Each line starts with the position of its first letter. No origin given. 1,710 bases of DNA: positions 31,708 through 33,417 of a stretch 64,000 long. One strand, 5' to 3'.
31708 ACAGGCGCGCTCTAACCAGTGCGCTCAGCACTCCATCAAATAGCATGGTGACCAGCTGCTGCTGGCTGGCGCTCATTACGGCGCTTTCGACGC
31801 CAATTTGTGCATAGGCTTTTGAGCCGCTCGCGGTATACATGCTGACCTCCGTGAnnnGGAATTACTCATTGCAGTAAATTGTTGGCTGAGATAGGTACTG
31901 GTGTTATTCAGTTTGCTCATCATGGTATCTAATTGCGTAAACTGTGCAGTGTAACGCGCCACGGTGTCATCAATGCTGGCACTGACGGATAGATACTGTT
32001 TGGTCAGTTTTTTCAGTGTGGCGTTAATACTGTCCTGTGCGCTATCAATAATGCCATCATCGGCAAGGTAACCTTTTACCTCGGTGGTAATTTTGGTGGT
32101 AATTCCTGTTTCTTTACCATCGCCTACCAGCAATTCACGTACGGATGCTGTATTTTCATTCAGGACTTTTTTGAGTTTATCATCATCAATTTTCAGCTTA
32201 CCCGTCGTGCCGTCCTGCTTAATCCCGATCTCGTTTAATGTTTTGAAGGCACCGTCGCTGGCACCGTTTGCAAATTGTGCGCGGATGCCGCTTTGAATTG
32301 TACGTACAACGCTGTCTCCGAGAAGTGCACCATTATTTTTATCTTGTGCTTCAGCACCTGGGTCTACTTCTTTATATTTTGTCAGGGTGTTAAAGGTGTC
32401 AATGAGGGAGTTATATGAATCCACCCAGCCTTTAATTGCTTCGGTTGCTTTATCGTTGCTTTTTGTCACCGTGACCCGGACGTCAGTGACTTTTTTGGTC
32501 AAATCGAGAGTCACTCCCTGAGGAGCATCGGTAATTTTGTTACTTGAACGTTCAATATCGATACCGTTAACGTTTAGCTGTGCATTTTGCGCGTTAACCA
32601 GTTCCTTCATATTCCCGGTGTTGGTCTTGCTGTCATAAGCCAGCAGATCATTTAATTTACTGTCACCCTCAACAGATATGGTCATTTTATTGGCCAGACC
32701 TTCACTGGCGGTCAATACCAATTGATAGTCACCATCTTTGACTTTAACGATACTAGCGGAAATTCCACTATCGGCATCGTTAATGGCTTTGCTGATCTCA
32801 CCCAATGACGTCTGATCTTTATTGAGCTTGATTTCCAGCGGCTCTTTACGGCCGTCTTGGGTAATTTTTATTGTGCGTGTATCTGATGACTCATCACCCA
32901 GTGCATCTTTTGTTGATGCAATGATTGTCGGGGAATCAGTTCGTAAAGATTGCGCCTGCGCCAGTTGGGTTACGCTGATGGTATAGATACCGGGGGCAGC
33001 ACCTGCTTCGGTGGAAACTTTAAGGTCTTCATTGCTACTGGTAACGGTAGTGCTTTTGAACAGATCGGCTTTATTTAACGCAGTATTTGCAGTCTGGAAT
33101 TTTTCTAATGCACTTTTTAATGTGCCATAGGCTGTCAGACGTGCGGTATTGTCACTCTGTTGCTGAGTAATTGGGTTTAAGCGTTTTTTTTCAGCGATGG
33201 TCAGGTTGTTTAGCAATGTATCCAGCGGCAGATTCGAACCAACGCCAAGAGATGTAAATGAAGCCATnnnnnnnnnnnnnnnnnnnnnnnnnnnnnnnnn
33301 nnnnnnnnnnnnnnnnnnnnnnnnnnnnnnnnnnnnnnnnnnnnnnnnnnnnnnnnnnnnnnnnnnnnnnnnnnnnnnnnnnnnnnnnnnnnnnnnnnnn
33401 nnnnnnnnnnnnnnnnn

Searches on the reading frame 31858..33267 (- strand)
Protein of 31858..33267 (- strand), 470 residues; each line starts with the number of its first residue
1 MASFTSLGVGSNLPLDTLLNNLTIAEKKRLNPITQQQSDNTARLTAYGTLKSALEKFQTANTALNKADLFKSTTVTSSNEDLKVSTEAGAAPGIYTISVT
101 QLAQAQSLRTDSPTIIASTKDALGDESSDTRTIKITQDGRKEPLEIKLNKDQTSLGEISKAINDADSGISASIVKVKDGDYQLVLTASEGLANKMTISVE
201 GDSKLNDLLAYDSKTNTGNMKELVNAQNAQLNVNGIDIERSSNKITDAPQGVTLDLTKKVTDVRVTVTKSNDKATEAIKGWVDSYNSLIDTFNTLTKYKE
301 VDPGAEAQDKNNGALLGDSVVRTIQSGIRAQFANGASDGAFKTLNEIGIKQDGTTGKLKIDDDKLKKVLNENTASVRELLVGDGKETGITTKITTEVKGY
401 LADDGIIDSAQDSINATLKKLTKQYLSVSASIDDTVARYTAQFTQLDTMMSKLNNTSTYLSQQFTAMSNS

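Call 7: search_solved_structures(query=window:31858-33267:-, max_evalue=1e-20, show_alignments=2)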
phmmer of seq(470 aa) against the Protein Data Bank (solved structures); distinct sequences matched with E-value up to 1e-20: 11.
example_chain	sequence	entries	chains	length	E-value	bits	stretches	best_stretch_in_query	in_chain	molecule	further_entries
9gnz_R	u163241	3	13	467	4e-210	701.3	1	1-469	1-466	Flagellar hook-associated protein 2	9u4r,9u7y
9m6i_A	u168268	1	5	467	8.6e-210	700.2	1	1-469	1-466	Flagellar hook-associated protein 2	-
9u4r_AC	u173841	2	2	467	1.3e-209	699.6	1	1-469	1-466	Flagellar hook-associated protein 2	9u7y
9m67_A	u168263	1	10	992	1e-208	696.7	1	1-469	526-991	Flagellin,Flagellar hook-associated protein 2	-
9m6h_A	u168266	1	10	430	1.2e-191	640.5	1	22-453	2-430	Flagellar hook-associated protein 2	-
9m68_A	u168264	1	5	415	1.8e-181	607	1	20-436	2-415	Flagellar hook-associated protein 2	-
5h5v_A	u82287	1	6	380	2.2e-90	307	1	42-418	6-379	Flagellar hook-associated protein 2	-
5h5t_A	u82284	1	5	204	2e-74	254.4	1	71-269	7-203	Flagellar hook-associated protein 2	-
5xlj_A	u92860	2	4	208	2.1e-34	122.7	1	71-262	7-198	Flagellar hook-associated protein 2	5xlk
5h5w_A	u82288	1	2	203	2.4e-32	115.9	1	71-268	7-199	Flagellar hook-associated protein 2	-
5gna_B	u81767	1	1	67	1.3e-28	103.6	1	404-470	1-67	Flagellar hook-associated protein 2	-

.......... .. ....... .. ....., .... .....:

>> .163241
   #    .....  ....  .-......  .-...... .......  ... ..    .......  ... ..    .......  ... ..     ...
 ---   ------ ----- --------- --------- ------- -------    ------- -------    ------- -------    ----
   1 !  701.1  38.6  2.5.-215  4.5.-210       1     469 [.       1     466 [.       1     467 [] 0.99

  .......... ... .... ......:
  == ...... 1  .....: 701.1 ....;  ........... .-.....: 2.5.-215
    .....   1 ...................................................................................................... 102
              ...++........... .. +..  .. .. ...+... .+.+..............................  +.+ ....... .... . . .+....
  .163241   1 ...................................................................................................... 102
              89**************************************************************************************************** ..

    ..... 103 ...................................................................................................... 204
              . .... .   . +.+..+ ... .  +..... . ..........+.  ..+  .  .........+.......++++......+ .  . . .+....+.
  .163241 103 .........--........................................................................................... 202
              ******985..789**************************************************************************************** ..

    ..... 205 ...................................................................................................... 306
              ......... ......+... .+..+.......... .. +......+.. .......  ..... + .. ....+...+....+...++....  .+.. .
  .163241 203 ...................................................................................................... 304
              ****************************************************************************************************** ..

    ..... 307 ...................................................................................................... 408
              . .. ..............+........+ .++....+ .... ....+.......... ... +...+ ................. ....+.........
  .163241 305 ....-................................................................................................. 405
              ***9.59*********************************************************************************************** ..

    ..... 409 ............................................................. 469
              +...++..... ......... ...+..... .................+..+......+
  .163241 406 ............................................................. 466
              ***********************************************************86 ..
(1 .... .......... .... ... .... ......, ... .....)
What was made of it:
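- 31855..33267 (-): fliD (filament cap), S-type, 470 aa, true start MASFTS at 33267. It scores 701 bits against Salmonella FliD 9gnz and 307 bits against 5h5v (call 7).
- Closest known: Salmonella enterica FliC/FljB and FliD. Same: FliD scores 701 bits and aligns end to end (call 7).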

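Call 9: find_related_loci(query=window:31858-33267:-, collection=genome_contigs, flank=8000)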
Query seq(470 aa) (470 aa) in genome_contigs; peptide patterns used: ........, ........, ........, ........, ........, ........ (x = any residue, [..] = any of these).
82 stretches matched a pattern; 46 encode a relative of the query (tblastn E <= 1e-3); 41 distinct loci.
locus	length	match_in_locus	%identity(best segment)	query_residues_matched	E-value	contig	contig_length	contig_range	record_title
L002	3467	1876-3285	99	1-470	0e+0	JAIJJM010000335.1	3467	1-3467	MAG: Collinsella sp. isolate Map_57_008 contig_100_3844, whole genome shotgun sequence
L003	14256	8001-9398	85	1-470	0e+0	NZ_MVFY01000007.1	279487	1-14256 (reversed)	Citrobacter portucalensis strain A60 A60_S7_L001_NODE_7_length_279487_cov_21.1854, whole genome shotgun sequence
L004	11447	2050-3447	84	1-470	0e+0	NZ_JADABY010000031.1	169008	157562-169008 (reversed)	Citrobacter sp. Res13-Sevr-PEB04-36 seq_tig31, whole genome shotgun sequence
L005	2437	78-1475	83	1-470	0e+0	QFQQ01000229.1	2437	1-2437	MAG: Citrobacter freundii isolate S2_003_000_R2_13 S2_003_000_R2_scaffold_28807, whole genome shotgun sequence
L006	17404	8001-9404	84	1-470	0e+0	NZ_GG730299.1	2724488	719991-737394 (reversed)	Citrobacter youngae ATCC 29220 Scfld0, whole genome shotgun sequence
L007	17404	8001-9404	83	1-470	0e+0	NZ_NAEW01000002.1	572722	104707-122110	Citrobacter braakii strain ATCC 51113 CbraakiiATCC_L001_NODE_2_length_572722__23.1737, whole genome shotgun sequence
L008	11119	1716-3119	81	1-470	0e+0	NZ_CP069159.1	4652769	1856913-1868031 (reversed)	Citrobacter sp. R56 chromosome, complete genome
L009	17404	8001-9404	83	1-470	0e+0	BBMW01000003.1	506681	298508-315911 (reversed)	Citrobacter werkmanii NBRC 105721 DNA, contig: CIWKM03, whole genome shotgun sequence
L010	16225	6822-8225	81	1-470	0e+0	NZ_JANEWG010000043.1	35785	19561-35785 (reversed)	Citrobacter sp. Awk 4 510132-22-43, whole genome shotgun sequence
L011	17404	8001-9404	81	1-470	0e+0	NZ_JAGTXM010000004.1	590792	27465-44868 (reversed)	Citrobacter amalonaticus strain ku-bf3 scaffold_3, whole genome shotgun sequence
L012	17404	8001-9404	82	1-470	0e+0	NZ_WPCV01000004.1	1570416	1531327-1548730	Citrobacter sp. On2M On2M_4, whole genome shotgun sequence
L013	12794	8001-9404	81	1-470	0e+0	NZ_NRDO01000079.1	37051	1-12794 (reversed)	Citrobacter sp. NCU1 contig_79, whole genome shotgun sequence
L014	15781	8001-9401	77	1-470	0e+0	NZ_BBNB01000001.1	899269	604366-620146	Citrobacter sedlakii NBRC 105722, whole genome shotgun sequence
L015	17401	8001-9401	77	1-470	0e+0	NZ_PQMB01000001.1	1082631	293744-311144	Citrobacter amalonaticus strain S646 scaffold1.1, whole genome shotgun sequence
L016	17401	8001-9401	76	1-470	0e+0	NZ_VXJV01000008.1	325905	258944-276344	Salmonella enterica subsp. diarizonae strain CCUG 30040T contig_0000008, whole genome shotgun sequence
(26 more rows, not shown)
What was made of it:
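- A public 'Collinsella' MAG contig (L002) does show that E. coli fliD DNA can contaminate other assemblies (call 9).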
